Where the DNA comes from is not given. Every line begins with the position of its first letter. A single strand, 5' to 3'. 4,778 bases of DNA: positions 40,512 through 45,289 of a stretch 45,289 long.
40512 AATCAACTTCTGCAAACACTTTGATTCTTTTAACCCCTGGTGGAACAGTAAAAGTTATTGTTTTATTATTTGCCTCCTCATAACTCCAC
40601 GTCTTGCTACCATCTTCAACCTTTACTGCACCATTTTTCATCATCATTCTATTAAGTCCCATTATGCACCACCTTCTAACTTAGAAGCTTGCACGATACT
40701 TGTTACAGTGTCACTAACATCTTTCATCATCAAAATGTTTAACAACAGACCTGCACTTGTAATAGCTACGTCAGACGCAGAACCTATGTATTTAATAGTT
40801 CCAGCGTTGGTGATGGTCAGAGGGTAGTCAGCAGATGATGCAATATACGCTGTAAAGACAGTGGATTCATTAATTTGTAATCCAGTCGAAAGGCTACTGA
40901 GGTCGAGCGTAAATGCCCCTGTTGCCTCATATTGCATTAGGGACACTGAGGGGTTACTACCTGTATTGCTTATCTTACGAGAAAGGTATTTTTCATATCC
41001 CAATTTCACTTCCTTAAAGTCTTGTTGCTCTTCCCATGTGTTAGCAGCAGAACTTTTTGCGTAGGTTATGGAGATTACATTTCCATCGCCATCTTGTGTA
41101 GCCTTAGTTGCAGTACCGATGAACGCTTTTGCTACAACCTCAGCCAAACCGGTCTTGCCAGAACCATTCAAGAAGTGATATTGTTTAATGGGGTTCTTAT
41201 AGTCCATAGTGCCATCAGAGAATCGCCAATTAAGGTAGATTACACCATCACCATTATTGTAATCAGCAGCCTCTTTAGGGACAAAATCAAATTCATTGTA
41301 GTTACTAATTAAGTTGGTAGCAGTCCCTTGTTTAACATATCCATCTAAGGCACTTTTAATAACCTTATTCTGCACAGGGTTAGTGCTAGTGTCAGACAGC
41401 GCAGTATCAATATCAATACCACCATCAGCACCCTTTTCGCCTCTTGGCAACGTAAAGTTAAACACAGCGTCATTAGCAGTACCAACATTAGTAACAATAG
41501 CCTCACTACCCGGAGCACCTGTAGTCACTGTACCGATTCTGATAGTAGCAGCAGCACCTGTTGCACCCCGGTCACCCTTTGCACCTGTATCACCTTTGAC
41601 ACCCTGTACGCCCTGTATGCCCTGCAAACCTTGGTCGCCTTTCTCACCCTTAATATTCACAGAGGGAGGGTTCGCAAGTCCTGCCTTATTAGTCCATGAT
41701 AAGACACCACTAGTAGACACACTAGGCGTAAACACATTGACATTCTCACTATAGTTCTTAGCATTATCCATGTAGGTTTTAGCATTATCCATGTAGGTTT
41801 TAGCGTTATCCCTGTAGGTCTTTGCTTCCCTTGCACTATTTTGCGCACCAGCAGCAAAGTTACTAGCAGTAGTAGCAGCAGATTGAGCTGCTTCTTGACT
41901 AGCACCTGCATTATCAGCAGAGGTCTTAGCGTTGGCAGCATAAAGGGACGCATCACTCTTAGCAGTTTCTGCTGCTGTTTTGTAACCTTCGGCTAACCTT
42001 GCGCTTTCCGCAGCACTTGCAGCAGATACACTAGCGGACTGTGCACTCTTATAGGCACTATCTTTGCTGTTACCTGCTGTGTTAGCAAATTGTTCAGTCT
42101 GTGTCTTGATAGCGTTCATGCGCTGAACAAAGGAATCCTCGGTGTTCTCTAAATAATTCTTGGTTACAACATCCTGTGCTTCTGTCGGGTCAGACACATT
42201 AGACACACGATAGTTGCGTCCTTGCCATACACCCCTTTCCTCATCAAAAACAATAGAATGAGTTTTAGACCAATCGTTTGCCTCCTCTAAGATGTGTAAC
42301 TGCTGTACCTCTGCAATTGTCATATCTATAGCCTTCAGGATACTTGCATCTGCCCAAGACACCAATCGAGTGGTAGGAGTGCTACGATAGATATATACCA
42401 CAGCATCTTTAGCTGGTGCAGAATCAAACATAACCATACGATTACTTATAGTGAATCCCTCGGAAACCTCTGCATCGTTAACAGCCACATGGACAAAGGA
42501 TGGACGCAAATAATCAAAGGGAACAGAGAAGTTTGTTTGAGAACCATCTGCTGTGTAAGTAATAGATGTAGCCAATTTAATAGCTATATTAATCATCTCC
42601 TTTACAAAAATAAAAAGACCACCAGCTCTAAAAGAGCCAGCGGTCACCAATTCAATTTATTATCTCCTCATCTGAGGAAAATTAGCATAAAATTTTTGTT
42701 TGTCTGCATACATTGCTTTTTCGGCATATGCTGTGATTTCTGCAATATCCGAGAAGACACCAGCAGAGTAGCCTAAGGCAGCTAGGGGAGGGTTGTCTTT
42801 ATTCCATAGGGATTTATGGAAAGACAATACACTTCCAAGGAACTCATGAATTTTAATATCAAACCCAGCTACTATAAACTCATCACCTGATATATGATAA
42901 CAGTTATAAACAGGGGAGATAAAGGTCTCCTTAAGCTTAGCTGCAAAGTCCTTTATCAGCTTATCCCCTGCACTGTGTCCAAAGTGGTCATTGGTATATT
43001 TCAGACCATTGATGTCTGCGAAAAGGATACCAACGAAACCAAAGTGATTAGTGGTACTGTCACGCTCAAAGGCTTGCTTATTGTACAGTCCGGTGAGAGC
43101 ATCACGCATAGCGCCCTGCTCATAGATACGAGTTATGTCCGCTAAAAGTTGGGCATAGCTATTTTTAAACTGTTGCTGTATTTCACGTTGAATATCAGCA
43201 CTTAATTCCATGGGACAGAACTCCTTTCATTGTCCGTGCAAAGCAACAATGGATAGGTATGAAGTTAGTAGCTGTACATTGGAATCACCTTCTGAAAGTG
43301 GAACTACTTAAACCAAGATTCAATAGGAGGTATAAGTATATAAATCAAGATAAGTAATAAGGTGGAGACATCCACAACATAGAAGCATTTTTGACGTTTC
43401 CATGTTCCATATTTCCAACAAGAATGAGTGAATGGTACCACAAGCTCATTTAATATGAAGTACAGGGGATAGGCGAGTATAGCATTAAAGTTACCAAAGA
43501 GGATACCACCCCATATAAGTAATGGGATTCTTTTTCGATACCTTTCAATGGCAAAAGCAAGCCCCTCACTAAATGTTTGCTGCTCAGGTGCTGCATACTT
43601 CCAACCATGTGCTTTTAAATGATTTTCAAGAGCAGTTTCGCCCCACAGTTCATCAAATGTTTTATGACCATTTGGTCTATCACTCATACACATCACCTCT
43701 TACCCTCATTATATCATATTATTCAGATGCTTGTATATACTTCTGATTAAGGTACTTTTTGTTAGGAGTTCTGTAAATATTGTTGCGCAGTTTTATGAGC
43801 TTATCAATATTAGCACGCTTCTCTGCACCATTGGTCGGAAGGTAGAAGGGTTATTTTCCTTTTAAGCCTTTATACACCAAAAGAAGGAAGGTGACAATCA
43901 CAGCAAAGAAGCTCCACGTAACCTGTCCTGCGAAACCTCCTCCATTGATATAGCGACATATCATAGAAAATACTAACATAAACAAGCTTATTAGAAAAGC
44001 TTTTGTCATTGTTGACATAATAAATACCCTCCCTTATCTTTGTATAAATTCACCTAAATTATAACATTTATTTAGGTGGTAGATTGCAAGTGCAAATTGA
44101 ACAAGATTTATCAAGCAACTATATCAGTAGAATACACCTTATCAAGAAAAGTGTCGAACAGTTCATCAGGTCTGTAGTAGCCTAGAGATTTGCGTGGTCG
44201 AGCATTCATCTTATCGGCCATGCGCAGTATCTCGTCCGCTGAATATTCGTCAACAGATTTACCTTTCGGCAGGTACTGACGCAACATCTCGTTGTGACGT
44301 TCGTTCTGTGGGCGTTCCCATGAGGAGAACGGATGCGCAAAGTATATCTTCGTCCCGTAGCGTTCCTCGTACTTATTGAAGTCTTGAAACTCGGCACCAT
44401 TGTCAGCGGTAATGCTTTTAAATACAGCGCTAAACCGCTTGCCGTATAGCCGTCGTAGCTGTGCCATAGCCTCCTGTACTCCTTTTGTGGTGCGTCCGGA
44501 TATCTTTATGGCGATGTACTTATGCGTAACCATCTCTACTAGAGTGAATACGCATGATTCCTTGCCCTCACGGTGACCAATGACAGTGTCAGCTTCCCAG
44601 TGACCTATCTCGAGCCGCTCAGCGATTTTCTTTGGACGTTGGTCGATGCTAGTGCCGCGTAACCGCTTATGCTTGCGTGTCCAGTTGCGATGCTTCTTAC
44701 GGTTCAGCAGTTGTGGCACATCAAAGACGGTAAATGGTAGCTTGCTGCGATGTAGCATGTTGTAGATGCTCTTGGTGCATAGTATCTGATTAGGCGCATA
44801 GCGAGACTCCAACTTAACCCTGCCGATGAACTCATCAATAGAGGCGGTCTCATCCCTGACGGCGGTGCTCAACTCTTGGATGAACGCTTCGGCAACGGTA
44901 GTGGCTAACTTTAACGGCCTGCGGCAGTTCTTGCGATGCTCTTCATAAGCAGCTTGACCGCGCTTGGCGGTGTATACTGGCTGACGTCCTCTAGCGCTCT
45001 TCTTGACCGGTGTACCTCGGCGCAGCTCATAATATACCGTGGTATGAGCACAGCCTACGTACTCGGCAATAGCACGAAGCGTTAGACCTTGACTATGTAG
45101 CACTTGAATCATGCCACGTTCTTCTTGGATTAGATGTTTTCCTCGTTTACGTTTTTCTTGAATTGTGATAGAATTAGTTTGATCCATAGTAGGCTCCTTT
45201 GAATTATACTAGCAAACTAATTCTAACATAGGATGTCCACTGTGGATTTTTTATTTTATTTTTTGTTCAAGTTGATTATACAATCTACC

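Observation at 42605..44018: Self-contained moron encoding a stand-alone SGDEF cyclase and a membrane protein, with a second small membrane-protein gene beside it, between the core-protein and tail-fibre genes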

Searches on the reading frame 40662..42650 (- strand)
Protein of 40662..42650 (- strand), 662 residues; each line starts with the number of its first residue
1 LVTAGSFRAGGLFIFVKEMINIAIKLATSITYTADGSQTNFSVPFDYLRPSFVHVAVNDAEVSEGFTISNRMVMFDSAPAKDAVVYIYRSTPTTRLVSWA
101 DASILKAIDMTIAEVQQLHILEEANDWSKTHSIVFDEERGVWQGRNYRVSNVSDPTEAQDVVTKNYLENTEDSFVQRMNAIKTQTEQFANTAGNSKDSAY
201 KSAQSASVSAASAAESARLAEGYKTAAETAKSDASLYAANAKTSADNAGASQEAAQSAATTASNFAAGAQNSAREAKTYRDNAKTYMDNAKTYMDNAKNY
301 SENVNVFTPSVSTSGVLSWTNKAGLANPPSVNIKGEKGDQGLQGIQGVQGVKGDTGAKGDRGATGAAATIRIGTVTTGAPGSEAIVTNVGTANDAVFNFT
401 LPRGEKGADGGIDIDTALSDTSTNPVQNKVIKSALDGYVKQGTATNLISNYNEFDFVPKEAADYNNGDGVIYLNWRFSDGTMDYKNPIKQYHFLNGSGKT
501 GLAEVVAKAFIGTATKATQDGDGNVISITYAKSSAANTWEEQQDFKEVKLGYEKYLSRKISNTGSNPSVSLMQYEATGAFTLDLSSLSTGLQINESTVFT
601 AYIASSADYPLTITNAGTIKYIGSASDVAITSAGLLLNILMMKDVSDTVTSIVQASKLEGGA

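Call 5: search_protein_families(library=pfam, proteins=[window:40662-42650:-], max_evalue=0.1)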
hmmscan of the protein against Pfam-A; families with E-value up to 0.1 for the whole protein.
window:40662-42650:- (662 aa): 2 families
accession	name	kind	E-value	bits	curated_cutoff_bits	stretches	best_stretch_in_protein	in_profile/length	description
PF03906.20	Phage_T7_tail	-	1.2e-28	100.2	25.2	1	26-170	5-151/157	Phage T7 tail fibre protein, N-terminal domain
PF01391.23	Collagen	-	7e-05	23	27.2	1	335-365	4-34/60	Collagen triple helix repeat (20 copies)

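Call 14: search_protein_families(library=phrogs, proteins=[window:40662-42650:-], max_evalue=0.01)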
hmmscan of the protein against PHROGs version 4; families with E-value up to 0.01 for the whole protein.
window:40662-42650:- (662 aa): 37 families (the best 25 are shown)
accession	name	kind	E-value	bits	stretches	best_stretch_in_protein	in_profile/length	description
phrog_9502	-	tail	1.1e-26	94.8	1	23-305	2-291/647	tail fiber protein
phrog_4242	-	tail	1.6e-26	94.8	2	90-607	78-573/628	tail fiber protein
phrog_13980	-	tail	1.1e-25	91.5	1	25-303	4-289/756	tail fiber protein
phrog_6256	-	tail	2.8e-22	80.5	1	28-293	7-279/686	tail fiber protein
phrog_26630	-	tail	3.7e-22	79.6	1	30-297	6-281/506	tail fiber protein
phrog_13481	-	tail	1.3e-13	51.8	1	31-314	24-264/596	tail fiber protein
phrog_1640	-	tail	5.7e-11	43.2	1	28-505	8-532/765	tail protein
phrog_3279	-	tail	4.3e-10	40.7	1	189-371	159-337/396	tail fiber protein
phrog_32311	-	unknown function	1.2e-09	38.5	1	329-410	51-129/577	-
phrog_8460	-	tail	1.3e-08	34.5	1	29-205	3-185/780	tail fiber protein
phrog_19200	-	head and packaging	3.5e-08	34.1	1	314-395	47-128/268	virion structural protein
phrog_32829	-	tail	9.5e-08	31.5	1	28-306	5-310/840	tail fiber protein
phrog_21765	-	unknown function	1.3e-07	32.1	1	203-416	38-231/422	-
phrog_31166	-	tail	1.9e-07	31.4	1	29-138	6-123/486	tail fiber protein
phrog_2636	-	tail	2.7e-07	31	1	204-422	111-260/568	tail fiber protein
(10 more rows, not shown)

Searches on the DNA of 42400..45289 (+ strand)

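Call 7: search_dna_similar(query=window:42400-45289:+, collection=phages, mode=distant, max_rows=20)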
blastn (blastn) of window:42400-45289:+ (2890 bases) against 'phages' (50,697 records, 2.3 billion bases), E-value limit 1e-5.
No match.
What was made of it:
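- Tried and rejected: Similarity to known phages. blastn of 42400-45289 against GenBank phages found no match (call 7).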

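Call 81: search_rna_families(source=window, start=42400, end=44200, threshold=evalue, max_evalue=1)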
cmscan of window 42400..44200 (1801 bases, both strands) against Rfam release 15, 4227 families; matches with E-value up to 1: 0.
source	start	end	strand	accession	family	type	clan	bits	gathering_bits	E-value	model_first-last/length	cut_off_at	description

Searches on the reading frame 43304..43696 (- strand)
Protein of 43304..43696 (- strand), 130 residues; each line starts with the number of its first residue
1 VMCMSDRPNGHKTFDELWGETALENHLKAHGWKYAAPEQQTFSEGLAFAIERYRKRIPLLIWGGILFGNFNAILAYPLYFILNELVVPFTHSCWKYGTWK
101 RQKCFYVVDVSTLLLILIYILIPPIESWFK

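Call 5: search_protein_families(library=pfam, proteins=[window:43304-43696:-], max_evalue=0.1)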
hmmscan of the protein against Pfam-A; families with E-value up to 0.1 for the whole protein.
window:43304-43696:- (130 aa): 0 families

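Call 12: search_protein_families(library=padloc, proteins=[window:43304-43696:-], max_evalue=1)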
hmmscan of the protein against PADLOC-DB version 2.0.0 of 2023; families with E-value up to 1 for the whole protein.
window:43304-43696:- (130 aa): 0 families

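Call 13: search_protein_families(library=ncbifam, proteins=[window:43304-43696:-], max_evalue=1)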
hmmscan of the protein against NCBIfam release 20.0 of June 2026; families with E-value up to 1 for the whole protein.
window:43304-43696:- (130 aa): 0 families

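Call 14: search_protein_families(library=phrogs, proteins=[window:43304-43696:-], max_evalue=0.01)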
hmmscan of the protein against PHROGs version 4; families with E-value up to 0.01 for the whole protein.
window:43304-43696:- (130 aa): 0 families

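Call 16: find_homologous_proteins(query=window:43304-43696:-, max_evalue=0.001)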
Query window:43304-43696:- (130 aa): 4 proteins with E <= 0.001 among 7 candidates.
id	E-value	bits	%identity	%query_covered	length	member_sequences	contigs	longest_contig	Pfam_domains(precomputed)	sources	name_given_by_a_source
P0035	2.2e-83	295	98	99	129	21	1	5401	-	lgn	-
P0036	1.1e-74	267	91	98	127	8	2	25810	-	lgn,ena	-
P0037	4.4e-70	252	85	98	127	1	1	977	-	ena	-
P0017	1.2e-45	173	92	65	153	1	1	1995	-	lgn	-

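Call 23: find_encoding_contigs(protein=P0036, flank=6000, max_places=3)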
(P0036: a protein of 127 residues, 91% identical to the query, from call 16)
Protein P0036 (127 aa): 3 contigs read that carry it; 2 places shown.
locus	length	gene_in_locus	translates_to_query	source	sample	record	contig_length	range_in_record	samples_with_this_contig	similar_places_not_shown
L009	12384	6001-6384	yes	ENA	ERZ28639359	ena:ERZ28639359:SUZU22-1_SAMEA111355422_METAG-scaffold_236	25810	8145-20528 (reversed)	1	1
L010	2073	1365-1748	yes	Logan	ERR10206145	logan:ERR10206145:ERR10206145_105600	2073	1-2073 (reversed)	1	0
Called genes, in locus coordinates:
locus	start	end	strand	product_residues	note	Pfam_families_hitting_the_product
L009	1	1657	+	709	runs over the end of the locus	PF08291:Peptidase_M15_3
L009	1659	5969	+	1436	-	PF18857:LPD38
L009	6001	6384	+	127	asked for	-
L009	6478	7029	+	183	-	PF00990:GGDEF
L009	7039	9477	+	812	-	PF03906:Phage_T7_tail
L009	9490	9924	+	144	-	-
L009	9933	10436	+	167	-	PF14301:DUF4376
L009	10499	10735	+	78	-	-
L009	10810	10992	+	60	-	-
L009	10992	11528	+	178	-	-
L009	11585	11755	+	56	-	PF10746:Phage_holin_2_2 (weak)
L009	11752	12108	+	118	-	PF08291:Peptidase_M15_3, PF05951:Peptidase_M15_2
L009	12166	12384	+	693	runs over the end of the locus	PF03477:ATP-cone, PF13597:NRDD, PF01228:Gly_radical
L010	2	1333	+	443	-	?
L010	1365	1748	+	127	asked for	-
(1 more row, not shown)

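Call 69: search_protein_representatives(protein=window:43304-43687:-)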
Query: 127 residues. Proteins with E-value up to 0.001 (for the whole library): 3; up to 1e-10: 2; up to 1e-30: 1. The best 3 are listed.
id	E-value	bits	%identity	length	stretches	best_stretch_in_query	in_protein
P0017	3.5e-46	173.1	91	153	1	1-85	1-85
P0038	2.4e-23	99.1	48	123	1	29-126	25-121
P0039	6.0e-10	55.6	42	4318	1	32-57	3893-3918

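Call 72: find_encoding_contigs(protein=P0038, flank=5000, max_places=3)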
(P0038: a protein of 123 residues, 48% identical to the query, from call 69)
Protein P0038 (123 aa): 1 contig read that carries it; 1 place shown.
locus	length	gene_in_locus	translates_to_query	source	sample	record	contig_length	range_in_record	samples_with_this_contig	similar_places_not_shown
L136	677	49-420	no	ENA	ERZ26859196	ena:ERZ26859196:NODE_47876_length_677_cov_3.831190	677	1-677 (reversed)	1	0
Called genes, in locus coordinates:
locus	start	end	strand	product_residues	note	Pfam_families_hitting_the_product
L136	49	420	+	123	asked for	-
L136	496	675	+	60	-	?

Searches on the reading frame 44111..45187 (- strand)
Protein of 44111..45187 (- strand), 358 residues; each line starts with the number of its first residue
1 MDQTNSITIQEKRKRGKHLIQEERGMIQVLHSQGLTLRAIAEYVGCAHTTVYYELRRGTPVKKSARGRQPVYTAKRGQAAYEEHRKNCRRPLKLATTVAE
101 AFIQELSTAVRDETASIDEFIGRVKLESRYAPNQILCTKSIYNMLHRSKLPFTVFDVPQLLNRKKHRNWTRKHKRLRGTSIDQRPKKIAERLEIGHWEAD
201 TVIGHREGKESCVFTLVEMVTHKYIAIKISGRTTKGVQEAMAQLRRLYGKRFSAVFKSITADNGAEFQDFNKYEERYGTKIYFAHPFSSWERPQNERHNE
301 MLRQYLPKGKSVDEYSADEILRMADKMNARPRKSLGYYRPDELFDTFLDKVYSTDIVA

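Call 5: search_protein_families(library=pfam, proteins=[window:44111-45187:-], max_evalue=0.1)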
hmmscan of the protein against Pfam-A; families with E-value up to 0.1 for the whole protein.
window:44111-45187:- (358 aa): 5 families
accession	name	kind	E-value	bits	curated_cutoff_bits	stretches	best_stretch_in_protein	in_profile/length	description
PF13936.12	HTH_38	-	5.6e-13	48.9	27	1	15-58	1-44/44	Helix-turn-helix domain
PF00665.32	rve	-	3.6e-10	40.4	32.6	1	194-288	5-101/102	Integrase core domain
PF13384.12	HTH_23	-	0.00012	22.2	24.6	1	22-57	5-40/50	Homeodomain-like domain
PF02796.21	HTH_7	-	0.0044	17.6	23.8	1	30-52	17-39/45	Helix-turn-helix domain of resolvase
PF07982.17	Herpes_UL74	-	0.021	14.3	25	1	119-187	164-227/418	Herpes UL74 glycoproteins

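Call 13: search_protein_families(library=ncbifam, proteins=[window:44111-45187:-], max_evalue=1)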
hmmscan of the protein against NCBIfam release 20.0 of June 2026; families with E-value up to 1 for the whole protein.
window:44111-45187:- (358 aa): 4 families
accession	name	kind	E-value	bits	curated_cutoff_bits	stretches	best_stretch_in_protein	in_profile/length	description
NF033563.0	transpos_IS30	equivalog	7.8e-69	232.4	80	1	50-333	2-267/267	IS30 family transposase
NF033577.2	transpos_IS481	equivalog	1.6e-07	31.1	224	1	85-340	46-280/284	IS481 family transposase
NF033546.1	transpos_IS21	equivalog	2.3e-07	30.6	160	2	257-344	191-282/294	IS21 family transposase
TIGR02989.1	Sig-70_gvs1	subfamily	0.085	12.8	124.55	1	18-57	110-149/158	RNA polymerase sigma-70 factor, Rhodopirellula/Verrucomicrobium family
